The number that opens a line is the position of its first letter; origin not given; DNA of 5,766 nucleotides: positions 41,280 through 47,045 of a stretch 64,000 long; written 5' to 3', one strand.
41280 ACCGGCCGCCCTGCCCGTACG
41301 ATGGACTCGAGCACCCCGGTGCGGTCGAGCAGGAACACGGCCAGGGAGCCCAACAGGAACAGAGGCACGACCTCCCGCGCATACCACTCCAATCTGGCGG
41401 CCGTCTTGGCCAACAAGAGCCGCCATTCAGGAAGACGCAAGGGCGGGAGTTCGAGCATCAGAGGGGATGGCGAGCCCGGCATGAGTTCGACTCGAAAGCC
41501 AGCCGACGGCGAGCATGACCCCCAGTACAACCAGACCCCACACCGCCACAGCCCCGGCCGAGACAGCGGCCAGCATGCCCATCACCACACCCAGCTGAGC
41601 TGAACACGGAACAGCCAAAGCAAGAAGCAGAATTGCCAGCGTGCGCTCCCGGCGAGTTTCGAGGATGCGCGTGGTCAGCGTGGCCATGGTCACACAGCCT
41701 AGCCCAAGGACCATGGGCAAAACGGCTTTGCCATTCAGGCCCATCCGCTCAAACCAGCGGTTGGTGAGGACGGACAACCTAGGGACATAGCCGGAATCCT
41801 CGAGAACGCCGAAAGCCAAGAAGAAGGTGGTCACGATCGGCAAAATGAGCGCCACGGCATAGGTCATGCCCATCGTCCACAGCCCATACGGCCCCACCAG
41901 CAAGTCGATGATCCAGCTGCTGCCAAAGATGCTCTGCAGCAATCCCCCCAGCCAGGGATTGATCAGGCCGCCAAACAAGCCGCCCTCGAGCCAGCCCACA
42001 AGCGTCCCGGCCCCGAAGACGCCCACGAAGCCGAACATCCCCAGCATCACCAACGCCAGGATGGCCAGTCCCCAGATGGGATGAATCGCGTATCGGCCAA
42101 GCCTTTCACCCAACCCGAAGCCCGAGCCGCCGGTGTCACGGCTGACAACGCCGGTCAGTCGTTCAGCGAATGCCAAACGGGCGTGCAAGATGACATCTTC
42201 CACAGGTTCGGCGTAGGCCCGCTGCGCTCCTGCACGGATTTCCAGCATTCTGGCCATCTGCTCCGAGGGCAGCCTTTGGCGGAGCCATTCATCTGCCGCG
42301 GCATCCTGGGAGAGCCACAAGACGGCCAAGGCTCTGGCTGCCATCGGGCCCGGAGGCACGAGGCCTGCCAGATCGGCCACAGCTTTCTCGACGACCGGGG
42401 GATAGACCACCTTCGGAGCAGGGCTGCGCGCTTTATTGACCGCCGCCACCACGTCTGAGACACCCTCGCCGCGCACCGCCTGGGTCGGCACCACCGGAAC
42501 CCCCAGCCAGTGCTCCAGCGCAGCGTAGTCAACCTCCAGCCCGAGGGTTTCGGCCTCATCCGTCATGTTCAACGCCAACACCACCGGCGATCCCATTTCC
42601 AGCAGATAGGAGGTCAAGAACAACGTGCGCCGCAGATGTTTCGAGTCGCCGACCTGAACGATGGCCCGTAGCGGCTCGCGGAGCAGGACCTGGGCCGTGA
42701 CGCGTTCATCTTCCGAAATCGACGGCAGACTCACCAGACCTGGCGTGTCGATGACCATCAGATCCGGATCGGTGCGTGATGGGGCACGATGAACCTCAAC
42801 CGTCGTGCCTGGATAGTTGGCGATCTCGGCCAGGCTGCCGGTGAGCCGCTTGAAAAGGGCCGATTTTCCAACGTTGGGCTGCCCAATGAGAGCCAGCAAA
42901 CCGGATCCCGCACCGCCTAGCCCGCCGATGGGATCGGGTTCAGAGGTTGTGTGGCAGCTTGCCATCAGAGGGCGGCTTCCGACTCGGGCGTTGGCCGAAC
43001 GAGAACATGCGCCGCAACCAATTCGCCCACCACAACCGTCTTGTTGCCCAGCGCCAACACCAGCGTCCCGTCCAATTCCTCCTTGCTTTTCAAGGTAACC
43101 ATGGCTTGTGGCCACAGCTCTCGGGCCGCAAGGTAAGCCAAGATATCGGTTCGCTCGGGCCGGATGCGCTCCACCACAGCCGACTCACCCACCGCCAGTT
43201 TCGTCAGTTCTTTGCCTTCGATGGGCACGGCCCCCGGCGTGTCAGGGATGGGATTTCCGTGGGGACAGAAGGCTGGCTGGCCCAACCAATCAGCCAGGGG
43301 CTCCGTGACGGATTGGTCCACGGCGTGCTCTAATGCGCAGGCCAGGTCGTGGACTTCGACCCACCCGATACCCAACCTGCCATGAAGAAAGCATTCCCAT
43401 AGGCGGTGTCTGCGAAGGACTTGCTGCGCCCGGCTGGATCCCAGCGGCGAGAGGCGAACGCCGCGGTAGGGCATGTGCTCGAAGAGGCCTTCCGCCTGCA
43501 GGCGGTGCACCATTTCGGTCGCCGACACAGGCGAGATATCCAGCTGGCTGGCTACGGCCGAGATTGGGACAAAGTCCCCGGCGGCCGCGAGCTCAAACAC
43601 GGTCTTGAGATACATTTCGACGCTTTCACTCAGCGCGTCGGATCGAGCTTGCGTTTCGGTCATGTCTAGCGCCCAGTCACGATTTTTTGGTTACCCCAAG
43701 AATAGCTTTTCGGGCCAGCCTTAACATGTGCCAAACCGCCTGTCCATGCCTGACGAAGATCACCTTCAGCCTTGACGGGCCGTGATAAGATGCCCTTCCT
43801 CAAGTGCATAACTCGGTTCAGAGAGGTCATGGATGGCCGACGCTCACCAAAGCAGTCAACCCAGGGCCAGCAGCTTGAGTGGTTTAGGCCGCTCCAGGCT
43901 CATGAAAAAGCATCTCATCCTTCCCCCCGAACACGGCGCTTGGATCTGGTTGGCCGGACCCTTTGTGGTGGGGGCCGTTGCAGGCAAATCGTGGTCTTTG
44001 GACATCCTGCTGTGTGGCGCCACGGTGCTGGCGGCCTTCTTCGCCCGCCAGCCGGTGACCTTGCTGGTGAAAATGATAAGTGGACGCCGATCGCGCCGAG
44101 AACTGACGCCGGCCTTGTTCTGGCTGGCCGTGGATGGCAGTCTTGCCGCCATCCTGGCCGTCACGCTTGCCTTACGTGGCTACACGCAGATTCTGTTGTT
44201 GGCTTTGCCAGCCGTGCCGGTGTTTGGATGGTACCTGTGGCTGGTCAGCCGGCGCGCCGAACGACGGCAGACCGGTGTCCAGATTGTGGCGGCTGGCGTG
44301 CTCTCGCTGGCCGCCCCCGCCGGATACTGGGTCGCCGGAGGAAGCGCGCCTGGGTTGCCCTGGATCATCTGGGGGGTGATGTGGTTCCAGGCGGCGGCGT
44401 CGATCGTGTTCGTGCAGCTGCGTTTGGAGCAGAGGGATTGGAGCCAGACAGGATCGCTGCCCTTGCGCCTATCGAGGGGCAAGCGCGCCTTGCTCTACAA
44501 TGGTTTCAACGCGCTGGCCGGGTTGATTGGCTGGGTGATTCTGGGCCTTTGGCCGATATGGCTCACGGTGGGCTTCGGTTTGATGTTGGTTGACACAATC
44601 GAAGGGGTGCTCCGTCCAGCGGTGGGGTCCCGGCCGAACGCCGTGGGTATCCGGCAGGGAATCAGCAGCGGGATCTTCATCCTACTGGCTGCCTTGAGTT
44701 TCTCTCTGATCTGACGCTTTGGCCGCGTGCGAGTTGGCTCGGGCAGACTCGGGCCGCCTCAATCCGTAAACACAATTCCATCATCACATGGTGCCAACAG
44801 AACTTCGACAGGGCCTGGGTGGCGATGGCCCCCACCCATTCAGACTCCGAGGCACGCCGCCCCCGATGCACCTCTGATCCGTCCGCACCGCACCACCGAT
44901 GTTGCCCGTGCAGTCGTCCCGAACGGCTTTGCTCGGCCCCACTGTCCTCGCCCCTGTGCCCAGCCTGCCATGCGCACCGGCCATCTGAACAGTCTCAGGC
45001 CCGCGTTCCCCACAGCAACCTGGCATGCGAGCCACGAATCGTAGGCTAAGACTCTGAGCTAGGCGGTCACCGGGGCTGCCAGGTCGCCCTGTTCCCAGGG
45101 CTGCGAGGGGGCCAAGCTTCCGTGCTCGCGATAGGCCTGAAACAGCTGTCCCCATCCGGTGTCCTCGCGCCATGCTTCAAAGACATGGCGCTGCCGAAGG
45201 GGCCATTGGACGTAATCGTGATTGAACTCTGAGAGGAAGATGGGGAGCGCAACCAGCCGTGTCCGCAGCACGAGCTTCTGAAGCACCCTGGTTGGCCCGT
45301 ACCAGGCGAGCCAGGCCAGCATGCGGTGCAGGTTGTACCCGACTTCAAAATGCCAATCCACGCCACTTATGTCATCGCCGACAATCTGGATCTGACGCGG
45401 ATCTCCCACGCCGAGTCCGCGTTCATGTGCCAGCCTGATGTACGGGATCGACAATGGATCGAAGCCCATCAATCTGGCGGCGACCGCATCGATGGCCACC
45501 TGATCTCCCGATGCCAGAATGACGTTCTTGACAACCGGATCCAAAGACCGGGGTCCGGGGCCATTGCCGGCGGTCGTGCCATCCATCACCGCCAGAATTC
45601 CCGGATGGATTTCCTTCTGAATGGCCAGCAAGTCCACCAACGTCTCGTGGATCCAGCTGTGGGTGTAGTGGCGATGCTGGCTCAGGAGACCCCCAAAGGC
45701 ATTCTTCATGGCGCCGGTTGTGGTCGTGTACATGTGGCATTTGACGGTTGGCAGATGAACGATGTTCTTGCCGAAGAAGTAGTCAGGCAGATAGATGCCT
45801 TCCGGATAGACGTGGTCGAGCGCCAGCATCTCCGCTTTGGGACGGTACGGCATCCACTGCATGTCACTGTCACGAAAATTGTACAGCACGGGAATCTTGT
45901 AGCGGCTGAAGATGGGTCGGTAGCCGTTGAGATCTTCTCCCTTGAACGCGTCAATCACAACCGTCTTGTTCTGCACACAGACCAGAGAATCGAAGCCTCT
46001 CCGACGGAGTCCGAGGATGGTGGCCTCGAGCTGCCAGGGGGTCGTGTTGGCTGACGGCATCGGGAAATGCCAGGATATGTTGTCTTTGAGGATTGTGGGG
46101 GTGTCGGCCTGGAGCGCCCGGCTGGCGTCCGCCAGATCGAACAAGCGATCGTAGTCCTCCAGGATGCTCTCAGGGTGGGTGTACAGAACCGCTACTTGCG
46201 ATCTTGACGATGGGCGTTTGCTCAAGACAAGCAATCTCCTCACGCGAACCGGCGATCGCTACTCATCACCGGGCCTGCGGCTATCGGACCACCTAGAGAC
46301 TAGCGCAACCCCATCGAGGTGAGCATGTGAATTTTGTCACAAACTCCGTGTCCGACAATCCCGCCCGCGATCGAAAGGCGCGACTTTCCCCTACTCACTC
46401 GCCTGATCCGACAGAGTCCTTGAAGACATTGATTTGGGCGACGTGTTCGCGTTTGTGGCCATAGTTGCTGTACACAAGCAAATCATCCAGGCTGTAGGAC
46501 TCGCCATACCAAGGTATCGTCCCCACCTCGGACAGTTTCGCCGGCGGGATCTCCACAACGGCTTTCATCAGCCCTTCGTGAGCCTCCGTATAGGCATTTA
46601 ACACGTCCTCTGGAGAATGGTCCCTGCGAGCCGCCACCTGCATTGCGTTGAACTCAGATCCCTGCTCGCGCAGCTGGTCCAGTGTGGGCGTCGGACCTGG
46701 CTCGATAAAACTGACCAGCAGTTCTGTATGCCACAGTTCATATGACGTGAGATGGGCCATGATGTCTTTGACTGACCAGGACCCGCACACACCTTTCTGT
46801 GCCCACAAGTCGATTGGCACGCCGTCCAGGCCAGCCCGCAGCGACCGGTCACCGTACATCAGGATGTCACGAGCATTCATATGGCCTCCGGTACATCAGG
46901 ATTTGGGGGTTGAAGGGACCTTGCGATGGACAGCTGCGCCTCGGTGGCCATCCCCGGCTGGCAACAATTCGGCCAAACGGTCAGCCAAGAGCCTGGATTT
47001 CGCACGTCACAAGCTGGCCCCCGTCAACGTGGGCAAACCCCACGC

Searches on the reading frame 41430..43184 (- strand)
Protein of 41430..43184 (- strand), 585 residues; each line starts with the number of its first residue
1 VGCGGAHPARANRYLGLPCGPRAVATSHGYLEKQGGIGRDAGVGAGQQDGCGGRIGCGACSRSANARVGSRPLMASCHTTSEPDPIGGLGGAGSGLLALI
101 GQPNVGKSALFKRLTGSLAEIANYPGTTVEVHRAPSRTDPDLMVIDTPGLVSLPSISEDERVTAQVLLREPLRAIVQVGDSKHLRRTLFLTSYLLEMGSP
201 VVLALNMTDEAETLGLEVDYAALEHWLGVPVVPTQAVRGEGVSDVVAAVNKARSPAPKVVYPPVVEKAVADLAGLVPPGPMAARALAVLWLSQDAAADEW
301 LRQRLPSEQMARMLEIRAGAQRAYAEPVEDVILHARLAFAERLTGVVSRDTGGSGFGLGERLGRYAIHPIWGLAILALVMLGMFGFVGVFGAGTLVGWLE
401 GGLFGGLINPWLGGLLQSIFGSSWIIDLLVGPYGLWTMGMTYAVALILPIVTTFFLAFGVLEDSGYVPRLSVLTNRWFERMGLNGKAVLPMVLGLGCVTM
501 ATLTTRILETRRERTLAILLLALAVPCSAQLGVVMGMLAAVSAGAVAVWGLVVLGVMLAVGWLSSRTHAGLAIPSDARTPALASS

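Call 10: search_protein_families(library=pfam, proteins=[window:41430-43184:-])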
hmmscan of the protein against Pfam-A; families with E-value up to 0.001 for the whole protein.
window:41430-43184:- (585 aa): 4 families
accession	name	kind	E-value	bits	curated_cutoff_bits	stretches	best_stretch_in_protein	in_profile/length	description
PF02421.24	FeoB_N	-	1.5e-47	161.4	27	1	97-248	3-155/156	Ferrous iron transport protein B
PF07670.19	Gate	-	6.7e-19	68.7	29.6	1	447-540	4-103/104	Nucleoside recognition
PF01926.29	MMR_HSR1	-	3.7e-18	66.1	21.9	1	98-206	3-112/113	50S ribosome-binding GTPase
PF17910.6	FeoB_Cyto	-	6.1e-09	36.6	23.4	1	261-344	1-85/90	FeoB cytosolic helical domain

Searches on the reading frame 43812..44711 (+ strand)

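Call 10: search_protein_families(library=pfam, proteins=[window:43812-44711:+])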
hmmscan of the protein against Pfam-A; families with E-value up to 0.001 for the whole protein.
window:43812-44711:+ (300 aa): 1 family
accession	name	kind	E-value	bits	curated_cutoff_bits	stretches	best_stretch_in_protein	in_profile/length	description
PF14256.11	YwiC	-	1.5e-16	61.2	25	1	37-170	1-124/126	YwiC-like protein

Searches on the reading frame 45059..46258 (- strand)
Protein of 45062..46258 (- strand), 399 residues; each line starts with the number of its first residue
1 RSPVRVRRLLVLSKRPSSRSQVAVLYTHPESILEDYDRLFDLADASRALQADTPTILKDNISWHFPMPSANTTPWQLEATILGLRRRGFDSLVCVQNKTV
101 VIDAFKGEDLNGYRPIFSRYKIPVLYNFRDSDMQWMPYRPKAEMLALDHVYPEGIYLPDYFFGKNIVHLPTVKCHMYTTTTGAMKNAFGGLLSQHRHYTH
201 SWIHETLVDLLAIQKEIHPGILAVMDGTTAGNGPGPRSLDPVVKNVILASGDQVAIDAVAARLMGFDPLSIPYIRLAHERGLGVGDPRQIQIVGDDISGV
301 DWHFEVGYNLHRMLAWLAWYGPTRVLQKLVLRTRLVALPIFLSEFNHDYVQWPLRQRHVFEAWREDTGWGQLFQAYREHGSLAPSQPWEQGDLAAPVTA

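Call 10: search_protein_families(library=pfam, proteins=[window:45062-46258:-])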
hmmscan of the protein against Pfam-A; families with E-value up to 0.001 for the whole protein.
window:45062-46258:- (399 aa): 1 family
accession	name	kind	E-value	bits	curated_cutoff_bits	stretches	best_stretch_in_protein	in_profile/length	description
PF04015.17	DUF362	-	4.4e-24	86.1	24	1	57-262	3-200/200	Domain of unknown function (DUF362)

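Call 17: find_related_loci(query=window:45059-46243:-, collection=genome_contigs, flank=10000)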
Query window:45059-46243:- (394 aa) in genome_contigs; peptide patterns used: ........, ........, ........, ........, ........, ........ (x = any residue, [..] = any of these).
600 stretches matched a pattern (row limit reached: there are more); 586 encode a relative of the query (tblastn E <= 1e-3); the best 80 are kept; 80 distinct loci.
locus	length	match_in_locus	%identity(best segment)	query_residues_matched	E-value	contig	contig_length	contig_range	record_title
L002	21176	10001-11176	86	3-394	0e+0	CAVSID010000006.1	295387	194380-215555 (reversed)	MAG: uncultured Chloroflexia bacterium isolate MFD02416.bin.2.77 genome assembly, contig: contig_57446, whole genome sho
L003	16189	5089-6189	74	12-378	0e+0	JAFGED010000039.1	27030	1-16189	MAG: Anaerolineae bacterium isolate Zod_Metabat.1210 k87_465055, whole genome shotgun sequence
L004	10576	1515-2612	75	12-377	0e+0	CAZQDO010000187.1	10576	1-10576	MAG TPA_asm: uncultured Anaerolineae bacterium isolate binchicken_co338_52 genome assembly, contig: NODE_1628_length_105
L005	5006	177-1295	72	2-378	0e+0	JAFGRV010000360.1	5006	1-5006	MAG: Spirochaetales bacterium isolate Zod_Metabat.855 k87_5941011, whole genome shotgun sequence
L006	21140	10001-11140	72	1-378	0e+0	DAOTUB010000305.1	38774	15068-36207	MAG TPA_asm: Anaerolineae bacterium isolate F17_41 k129_2825209, whole genome shotgun sequence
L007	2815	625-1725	72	12-378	0e+0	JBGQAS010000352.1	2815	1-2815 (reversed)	MAG: Anaerolineaceae bacterium isolate OBJ2_061818_130_25 k141_226842_length_2815_cov_14.8022, whole genome shotgun sequ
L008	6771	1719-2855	72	1-377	0e+0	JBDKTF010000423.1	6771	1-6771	MAG: Anaerolineaceae bacterium isolate 6_bin.196_R1 c_000000113803, whole genome shotgun sequence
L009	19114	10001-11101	72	12-378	0e+0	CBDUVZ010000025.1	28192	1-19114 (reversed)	MAG TPA_asm: uncultured bacterium isolate SRR22302353_binner123_Refined_16 genome assembly, contig: ERZ25073599.467, who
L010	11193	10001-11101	72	12-378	0e+0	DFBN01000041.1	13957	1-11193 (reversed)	MAG TPA_asm: candidate division WOR-3 bacterium UBA3079 UBA3079_contig_3896, whole genome shotgun sequence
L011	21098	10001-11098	72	12-377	0e+0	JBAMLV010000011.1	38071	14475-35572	MAG: bacterium isolate MAG14 ExploCarb_3808S_S2_293_length_38071_cov_28, whole genome shotgun sequence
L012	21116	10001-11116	70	6-377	0e+0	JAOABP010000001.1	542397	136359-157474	MAG: candidate division WOR-3 bacterium isolate SKW181 NODE_1_length_542397_cov_26.181022, whole genome shotgun sequence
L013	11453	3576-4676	72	12-378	0e+0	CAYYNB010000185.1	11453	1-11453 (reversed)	MAG TPA_asm: uncultured Anaerolineaceae bacterium isolate SRP167436_co1_209 genome assembly, contig: NODE_9449_length_11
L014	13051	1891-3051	71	7-387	0e+0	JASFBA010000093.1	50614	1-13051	MAG: Chloroflexia bacterium isolate PO_10 k141_518009, whole genome shotgun sequence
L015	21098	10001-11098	73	12-377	0e+0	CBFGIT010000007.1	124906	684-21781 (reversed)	MAG: candidate division WOR-3 bacterium isolate JZ-4_202302_bins_70.1 genome assembly, contig: NODE_7_length_124906_cov_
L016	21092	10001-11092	72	12-375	0e+0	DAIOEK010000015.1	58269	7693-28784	MAG TPA_asm: Anaerolineaceae bacterium isolate CTOTU7590 NODE_1076_length_58269_cov_8.212715, whole genome shotgun seque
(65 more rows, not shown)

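Call 69: search_protein_families(library=ncbifam, proteins=[window:45062-46243:-])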
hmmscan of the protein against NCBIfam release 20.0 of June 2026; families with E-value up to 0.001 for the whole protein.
window:45062-46243:- (394 aa): 1 family
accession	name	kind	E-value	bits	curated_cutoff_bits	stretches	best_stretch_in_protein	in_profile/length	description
NF052623.1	Npun_F2552_fam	equivalog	2.9e-09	36.8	500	1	160-279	137-259/314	Npun_F2552 family protein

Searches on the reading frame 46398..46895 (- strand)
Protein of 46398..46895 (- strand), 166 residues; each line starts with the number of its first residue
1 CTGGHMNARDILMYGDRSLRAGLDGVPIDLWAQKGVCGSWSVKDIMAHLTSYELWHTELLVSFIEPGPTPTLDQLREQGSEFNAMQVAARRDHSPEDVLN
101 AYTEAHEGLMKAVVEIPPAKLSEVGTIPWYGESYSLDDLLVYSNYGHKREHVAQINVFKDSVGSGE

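Call 11: search_protein_families(library=pfam, proteins=[window:46398-46895:-])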
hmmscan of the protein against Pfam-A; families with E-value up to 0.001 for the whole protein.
window:46398-46895:- (166 aa): 2 families
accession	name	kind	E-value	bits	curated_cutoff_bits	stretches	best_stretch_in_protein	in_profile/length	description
PF11716.13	MDMPI_N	-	1e-09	39.6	24.2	1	17-120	6-107/140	Mycothiol maleylpyruvate isomerase N-terminal domain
PF12867.12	DinB_2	-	2.4e-05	25.2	24.8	1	21-155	11-128/128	DinB superfamily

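Call 69: search_protein_families(library=ncbifam, proteins=[window:46398-46880:-])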
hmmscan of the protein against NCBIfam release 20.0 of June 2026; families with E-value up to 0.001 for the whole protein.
window:46398-46880:- (161 aa): 2 families
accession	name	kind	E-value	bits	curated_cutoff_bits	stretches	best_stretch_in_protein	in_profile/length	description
TIGR03083.1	TIGR03083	domain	1e-09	39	50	1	13-116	8-102/202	maleylpyruvate isomerase family mycothiol-dependent enzyme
TIGR03084.1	TIGR03084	hypoth_equivalog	3.1e-07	30.3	247.95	1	12-130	12-123/253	TIGR03084 family metal-binding protein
